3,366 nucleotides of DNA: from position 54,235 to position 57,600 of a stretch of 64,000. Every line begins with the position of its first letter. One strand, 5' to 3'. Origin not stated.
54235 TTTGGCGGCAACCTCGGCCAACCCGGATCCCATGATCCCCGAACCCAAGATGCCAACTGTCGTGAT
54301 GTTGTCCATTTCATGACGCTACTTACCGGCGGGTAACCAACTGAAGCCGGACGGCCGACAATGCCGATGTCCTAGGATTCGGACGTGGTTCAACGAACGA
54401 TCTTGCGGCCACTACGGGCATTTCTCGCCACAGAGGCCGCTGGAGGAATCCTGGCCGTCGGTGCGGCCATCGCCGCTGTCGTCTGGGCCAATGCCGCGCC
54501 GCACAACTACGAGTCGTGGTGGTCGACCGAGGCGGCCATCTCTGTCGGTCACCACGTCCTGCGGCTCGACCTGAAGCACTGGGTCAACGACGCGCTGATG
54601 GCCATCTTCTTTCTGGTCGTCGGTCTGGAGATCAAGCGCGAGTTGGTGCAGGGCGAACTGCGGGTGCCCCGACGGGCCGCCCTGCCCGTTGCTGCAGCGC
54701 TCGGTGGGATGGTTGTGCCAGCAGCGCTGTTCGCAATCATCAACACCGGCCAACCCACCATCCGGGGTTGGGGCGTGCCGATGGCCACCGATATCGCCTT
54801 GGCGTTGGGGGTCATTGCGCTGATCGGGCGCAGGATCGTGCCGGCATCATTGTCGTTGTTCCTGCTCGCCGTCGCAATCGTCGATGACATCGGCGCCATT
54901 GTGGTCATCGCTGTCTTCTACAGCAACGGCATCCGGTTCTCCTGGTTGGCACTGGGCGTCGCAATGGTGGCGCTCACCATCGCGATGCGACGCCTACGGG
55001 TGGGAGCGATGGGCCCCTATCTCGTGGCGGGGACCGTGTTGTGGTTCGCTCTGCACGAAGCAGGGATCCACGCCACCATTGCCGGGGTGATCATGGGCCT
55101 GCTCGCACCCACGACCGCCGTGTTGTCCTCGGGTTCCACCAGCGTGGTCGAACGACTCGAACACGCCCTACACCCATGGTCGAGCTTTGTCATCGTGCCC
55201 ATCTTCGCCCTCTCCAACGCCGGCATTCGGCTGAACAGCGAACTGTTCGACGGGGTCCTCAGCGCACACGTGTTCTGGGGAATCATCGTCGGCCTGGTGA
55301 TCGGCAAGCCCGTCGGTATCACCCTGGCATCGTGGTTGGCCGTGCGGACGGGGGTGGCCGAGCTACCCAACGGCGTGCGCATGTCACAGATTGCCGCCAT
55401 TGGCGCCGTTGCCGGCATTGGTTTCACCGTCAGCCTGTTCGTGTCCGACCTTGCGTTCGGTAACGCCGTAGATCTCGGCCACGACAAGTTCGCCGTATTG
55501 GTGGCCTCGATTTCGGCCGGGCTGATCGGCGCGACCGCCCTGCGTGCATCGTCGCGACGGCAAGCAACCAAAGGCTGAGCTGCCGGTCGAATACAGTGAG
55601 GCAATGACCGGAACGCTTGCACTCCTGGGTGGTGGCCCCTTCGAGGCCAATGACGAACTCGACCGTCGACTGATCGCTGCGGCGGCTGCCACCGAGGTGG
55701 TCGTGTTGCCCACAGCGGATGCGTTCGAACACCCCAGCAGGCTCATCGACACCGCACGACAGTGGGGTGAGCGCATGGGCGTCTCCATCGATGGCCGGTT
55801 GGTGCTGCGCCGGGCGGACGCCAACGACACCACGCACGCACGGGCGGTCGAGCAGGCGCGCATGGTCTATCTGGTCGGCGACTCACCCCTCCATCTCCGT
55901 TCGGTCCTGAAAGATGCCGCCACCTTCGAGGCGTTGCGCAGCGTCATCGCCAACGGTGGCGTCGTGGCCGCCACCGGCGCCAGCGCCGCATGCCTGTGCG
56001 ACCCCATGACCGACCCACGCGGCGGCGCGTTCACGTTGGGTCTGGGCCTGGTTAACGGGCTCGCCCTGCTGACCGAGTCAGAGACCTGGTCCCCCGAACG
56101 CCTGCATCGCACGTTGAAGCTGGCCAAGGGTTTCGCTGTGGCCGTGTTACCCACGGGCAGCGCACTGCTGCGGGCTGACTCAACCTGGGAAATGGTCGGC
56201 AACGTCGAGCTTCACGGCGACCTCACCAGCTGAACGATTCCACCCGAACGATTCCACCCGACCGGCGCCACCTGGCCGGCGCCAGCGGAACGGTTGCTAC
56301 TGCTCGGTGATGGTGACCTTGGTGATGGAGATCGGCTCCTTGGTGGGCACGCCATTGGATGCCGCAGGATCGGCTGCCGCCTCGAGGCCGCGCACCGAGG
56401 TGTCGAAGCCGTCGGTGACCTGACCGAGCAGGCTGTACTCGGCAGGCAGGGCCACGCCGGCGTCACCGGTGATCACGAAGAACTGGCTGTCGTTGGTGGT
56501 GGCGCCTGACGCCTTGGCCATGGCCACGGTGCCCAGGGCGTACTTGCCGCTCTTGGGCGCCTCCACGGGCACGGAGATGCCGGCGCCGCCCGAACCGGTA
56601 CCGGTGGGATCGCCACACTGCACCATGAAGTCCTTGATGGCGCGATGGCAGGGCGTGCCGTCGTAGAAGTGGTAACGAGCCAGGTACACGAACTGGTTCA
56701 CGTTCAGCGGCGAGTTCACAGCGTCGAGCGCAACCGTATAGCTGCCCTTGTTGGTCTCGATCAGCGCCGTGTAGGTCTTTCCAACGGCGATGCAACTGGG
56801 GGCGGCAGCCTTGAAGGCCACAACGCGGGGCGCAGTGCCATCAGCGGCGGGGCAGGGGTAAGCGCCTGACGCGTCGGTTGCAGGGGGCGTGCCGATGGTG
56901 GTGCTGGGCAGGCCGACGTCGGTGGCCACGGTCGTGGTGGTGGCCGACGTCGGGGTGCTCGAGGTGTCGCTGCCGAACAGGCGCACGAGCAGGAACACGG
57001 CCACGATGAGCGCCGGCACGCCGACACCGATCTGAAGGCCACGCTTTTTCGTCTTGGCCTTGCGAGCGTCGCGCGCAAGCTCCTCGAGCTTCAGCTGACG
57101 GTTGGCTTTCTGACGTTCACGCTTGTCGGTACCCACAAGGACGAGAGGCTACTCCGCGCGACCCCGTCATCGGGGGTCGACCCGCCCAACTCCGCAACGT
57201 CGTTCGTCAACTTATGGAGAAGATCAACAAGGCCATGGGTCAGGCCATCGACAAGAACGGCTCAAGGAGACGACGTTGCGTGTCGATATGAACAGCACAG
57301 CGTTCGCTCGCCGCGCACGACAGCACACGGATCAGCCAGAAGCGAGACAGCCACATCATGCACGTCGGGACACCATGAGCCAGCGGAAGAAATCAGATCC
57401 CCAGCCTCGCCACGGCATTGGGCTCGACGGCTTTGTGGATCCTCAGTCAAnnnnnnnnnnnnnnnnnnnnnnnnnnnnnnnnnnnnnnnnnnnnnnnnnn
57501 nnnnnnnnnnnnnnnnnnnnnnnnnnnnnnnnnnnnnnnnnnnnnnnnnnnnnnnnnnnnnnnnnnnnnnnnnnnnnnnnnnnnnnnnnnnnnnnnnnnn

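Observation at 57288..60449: BcsA-like glycosyltransferase with eroded catalytic motifs fused to PilZ and to extracytoplasmic SdrD-B-like domains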

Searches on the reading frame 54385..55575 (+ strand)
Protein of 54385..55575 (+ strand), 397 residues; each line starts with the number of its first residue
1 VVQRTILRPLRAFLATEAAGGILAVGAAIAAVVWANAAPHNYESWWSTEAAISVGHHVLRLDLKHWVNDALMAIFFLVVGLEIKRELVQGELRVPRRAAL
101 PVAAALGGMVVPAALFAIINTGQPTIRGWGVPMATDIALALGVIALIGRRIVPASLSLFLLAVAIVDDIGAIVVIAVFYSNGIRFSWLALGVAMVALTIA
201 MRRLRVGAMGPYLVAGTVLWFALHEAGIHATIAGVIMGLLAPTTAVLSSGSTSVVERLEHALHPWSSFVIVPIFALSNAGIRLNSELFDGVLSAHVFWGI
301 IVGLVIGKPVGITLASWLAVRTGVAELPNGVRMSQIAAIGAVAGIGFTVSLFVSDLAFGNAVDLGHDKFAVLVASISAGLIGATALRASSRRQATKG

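Call 42: search_protein_families(library=pfam, proteins=[window:54385-55575:+], max_evalue=0.001)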
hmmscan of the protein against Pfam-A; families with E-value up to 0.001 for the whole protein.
window:54385-55575:+ (397 aa): 1 family
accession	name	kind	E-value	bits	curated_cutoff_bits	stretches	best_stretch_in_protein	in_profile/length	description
PF06965.17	Na_H_antiport_1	-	1.4e-137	459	23.5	1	12-386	2-374/374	Na+/H+ antiporter 1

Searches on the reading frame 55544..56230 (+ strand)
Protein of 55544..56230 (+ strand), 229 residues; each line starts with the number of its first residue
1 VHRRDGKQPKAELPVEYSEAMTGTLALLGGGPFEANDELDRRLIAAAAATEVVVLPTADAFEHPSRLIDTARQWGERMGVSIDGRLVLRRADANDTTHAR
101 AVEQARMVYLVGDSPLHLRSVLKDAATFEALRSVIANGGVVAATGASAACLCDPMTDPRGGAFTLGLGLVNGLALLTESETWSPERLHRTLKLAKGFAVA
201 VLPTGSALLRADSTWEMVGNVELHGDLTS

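Call 42: search_protein_families(library=pfam, proteins=[window:55544-56230:+], max_evalue=0.001)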
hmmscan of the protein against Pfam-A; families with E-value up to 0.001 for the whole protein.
window:55544-56230:+ (229 aa): 1 family
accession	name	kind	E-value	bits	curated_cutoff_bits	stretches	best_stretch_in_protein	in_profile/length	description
PF03575.23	Peptidase_S51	-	1.8e-05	25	23.9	1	26-214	2-202/206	Peptidase family S51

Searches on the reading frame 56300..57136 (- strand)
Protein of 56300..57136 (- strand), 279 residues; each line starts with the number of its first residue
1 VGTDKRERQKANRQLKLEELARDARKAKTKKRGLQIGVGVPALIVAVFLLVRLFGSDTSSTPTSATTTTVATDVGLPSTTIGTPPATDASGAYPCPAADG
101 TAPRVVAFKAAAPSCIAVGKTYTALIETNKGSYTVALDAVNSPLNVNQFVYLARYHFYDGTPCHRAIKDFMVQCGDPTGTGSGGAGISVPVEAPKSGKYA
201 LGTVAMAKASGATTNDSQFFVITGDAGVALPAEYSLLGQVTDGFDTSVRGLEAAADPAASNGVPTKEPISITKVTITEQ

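Call 42: search_protein_families(library=pfam, proteins=[window:56300-57136:-], max_evalue=0.001)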
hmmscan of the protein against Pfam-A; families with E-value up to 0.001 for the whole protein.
window:56300-57136:- (279 aa): 1 family
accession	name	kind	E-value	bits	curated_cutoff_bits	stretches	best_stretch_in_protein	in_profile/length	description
PF00160.26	Pro_isomerase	-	8.1e-26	91.6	21.7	1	125-275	3-158/159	Cyclophilin type peptidyl-prolyl cis-trans isomerase/CLD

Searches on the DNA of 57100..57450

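Call 52: search_rna_families(source=window, start=57100, end=57450, threshold=evalue, max_evalue=1)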
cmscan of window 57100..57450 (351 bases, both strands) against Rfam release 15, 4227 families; matches with E-value up to 1: 0.
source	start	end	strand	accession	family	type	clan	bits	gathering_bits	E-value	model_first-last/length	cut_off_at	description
